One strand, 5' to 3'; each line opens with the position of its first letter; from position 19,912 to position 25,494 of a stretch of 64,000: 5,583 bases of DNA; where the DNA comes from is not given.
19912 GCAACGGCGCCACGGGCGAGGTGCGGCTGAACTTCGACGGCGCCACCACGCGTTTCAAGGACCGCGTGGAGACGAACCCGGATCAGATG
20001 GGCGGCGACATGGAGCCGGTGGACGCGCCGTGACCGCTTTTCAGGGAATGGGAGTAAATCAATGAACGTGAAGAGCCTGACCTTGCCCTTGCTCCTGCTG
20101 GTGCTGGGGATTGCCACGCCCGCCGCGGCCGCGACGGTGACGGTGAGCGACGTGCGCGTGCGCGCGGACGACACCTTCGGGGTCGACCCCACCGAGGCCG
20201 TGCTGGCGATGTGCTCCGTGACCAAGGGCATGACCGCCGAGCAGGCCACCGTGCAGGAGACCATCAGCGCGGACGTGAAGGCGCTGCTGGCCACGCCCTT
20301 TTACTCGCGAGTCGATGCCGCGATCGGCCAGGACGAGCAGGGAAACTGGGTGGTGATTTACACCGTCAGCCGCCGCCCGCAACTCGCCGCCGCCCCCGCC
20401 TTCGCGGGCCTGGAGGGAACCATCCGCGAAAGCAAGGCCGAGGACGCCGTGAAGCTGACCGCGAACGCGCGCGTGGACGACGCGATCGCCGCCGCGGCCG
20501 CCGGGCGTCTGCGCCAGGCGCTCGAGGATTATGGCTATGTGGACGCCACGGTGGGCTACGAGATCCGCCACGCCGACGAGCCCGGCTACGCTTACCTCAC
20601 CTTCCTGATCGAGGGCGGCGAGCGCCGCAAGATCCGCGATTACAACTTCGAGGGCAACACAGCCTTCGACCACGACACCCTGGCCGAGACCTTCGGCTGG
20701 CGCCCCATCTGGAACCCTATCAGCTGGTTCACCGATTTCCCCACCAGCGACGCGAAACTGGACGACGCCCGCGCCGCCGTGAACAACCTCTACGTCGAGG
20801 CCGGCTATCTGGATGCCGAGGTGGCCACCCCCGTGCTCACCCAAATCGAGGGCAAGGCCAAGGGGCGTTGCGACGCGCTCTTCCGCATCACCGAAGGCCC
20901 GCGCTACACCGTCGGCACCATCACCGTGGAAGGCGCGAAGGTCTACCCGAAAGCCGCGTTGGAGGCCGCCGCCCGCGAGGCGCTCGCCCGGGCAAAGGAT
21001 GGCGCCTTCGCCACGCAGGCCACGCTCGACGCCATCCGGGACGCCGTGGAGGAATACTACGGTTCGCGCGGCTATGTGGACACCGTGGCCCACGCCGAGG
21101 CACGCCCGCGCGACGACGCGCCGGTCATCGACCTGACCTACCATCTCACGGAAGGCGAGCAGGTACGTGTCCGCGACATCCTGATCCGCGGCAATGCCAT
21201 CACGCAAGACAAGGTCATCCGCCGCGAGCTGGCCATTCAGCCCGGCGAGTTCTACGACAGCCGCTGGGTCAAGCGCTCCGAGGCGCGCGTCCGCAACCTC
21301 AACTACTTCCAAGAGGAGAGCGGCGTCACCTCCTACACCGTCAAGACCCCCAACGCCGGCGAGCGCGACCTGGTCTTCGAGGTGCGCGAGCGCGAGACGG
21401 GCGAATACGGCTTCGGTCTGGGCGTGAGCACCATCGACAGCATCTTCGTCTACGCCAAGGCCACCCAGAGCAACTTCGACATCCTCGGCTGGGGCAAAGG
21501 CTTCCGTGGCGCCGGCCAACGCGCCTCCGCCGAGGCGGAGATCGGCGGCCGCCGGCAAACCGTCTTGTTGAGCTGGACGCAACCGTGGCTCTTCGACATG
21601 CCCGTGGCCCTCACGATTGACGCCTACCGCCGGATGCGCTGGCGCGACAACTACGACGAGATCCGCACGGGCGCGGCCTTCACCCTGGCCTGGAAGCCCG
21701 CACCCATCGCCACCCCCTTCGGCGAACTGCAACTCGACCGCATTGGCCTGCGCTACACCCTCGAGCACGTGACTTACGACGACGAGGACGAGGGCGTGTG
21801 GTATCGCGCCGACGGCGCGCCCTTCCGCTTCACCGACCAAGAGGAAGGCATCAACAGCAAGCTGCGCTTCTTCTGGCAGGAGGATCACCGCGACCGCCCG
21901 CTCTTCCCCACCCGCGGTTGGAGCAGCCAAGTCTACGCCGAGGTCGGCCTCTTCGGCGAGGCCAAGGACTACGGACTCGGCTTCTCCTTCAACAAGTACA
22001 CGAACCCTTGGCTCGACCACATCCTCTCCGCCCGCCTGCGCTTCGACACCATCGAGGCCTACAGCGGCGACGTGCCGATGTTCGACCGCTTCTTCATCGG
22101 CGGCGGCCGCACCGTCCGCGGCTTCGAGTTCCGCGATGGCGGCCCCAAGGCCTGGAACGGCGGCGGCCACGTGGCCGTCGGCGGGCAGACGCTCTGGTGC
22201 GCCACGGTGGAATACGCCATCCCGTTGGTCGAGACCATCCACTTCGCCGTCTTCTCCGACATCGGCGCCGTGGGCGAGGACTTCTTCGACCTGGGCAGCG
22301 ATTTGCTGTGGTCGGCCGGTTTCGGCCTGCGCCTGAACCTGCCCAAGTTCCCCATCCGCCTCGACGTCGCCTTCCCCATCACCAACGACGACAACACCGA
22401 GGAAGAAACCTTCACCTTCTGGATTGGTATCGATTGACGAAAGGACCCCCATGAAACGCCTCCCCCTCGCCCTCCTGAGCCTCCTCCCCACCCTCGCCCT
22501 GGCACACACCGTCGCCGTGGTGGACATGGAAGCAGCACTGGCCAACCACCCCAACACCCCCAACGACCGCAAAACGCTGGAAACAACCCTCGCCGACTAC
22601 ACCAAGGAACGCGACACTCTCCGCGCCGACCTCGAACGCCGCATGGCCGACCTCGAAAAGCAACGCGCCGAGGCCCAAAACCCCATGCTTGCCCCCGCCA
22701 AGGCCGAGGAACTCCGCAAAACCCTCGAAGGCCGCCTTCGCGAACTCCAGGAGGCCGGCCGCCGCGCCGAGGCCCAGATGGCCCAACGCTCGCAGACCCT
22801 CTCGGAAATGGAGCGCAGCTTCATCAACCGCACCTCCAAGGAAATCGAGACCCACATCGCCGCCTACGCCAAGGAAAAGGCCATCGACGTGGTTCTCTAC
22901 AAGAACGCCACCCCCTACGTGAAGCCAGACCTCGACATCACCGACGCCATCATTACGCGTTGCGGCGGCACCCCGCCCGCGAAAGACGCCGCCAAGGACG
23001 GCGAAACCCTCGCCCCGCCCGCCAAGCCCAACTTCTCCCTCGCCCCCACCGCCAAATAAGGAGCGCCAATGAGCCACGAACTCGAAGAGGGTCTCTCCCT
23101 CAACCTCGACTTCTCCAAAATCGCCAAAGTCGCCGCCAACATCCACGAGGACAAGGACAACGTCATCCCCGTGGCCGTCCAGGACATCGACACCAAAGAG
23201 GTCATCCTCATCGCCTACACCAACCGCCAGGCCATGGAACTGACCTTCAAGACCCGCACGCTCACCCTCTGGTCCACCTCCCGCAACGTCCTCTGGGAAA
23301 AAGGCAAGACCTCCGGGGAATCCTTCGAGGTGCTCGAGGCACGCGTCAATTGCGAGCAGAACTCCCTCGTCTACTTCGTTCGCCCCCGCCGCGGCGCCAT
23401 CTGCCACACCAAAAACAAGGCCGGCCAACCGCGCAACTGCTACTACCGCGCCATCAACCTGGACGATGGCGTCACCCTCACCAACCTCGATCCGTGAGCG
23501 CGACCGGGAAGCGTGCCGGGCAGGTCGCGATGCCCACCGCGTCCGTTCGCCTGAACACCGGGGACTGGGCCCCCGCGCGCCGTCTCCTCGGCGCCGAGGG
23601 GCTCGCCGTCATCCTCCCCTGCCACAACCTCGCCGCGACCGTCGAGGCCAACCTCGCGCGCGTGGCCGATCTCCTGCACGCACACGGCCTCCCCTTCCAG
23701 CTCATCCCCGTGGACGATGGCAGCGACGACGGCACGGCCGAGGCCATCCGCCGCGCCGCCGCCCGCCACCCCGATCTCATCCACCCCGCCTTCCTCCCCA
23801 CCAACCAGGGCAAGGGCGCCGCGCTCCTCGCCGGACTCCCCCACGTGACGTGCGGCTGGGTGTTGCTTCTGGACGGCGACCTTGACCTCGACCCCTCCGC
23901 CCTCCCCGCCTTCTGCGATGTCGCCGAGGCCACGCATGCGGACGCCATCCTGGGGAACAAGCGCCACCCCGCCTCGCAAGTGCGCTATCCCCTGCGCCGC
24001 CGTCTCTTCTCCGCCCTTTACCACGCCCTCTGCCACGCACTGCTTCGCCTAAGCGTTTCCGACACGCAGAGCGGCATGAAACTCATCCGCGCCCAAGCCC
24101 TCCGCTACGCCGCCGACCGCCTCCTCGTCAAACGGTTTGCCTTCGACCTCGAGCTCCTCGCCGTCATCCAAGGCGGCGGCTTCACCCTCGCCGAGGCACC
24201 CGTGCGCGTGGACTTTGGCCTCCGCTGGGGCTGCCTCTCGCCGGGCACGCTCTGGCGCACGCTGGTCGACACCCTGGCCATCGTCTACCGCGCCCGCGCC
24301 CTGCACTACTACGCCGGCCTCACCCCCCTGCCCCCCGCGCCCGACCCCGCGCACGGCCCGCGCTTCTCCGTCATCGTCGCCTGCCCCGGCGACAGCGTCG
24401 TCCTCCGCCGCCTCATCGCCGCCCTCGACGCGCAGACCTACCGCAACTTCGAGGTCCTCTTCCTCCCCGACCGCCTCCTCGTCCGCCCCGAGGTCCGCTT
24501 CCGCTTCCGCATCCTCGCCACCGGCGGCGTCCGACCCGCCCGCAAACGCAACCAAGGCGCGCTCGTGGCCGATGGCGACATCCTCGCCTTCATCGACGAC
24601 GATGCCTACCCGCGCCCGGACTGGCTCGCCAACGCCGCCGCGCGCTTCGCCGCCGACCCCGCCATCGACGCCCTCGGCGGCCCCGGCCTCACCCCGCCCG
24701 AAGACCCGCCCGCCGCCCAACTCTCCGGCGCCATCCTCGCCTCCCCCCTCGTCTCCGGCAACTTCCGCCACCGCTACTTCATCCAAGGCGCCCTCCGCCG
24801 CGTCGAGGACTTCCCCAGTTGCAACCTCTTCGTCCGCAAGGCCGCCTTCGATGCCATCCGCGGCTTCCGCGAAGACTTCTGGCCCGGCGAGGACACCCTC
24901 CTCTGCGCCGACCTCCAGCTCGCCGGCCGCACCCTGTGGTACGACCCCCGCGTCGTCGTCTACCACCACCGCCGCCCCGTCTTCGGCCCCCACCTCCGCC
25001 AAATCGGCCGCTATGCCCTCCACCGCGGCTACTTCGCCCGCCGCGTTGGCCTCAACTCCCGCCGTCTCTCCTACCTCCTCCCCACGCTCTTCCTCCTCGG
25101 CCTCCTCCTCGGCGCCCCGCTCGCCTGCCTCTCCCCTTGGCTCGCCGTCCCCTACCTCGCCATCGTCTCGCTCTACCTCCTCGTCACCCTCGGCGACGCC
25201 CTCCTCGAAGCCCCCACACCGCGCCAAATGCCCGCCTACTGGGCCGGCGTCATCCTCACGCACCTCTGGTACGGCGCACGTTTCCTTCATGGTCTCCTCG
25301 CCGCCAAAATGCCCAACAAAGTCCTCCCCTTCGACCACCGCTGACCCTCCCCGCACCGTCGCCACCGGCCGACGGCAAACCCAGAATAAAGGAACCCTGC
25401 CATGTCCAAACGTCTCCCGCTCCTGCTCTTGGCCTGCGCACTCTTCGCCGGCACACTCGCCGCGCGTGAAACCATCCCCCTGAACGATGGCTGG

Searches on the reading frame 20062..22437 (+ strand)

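Call 36: search_protein_families(library=pfam, proteins=[window:20062-22437:+], max_evalue=0.00001)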
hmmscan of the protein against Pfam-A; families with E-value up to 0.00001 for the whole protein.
window:20062-22437:+ (791 aa): 3 families
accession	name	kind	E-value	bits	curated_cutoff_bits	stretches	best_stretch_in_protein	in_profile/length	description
PF01103.29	Omp85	-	1.4e-51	176.4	24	1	481-790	2-323/325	Omp85 superfamily domain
PF07244.20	POTRA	-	1.3e-34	119.2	21.3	2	368-444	1-79/79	Surface antigen variable number repeat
PF08479.16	POTRA_2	-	9.6e-08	32.2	24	0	286-345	5-59/76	POTRA domain, ShlB-type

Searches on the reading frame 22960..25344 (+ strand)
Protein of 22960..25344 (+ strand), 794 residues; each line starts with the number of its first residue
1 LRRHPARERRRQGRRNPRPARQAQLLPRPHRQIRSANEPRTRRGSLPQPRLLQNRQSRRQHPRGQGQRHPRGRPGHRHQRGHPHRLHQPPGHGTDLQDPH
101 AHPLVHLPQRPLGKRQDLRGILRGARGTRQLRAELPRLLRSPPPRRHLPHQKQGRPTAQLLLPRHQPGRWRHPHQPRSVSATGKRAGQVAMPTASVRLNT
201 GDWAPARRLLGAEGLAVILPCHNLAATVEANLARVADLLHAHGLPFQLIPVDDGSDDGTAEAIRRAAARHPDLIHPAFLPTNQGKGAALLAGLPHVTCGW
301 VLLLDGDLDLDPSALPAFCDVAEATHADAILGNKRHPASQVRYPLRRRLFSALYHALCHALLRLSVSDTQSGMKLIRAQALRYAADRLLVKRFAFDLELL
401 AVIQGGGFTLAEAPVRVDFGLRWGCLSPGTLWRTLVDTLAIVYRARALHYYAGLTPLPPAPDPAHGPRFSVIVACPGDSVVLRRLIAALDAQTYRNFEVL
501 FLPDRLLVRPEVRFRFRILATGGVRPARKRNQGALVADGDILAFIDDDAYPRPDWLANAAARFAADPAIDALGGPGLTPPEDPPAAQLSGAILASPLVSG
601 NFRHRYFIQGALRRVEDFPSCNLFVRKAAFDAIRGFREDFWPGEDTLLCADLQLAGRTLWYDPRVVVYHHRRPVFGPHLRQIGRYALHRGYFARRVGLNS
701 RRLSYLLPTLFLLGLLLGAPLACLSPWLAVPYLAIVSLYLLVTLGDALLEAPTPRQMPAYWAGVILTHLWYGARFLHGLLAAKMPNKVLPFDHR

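Call 37: search_protein_families(library=pfam, proteins=[window:22960-25344:+], max_evalue=0.00001)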
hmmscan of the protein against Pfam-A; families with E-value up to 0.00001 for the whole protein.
window:22960-25344:+ (794 aa): 3 families
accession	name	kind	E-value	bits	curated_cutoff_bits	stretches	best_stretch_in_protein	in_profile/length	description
PF00535.33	Glycos_transf_2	-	1.6e-35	123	23.3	2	217-381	2-164/168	Glycosyl transferase family 2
PF13641.12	Glyco_tranf_2_3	-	1.5e-16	61.6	27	1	215-336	3-125/230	Glycosyltransferase like family 2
PF13632.12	Glyco_trans_2_3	-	1.6e-10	41.6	27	1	543-735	3-186/198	Glycosyl transferase family group 2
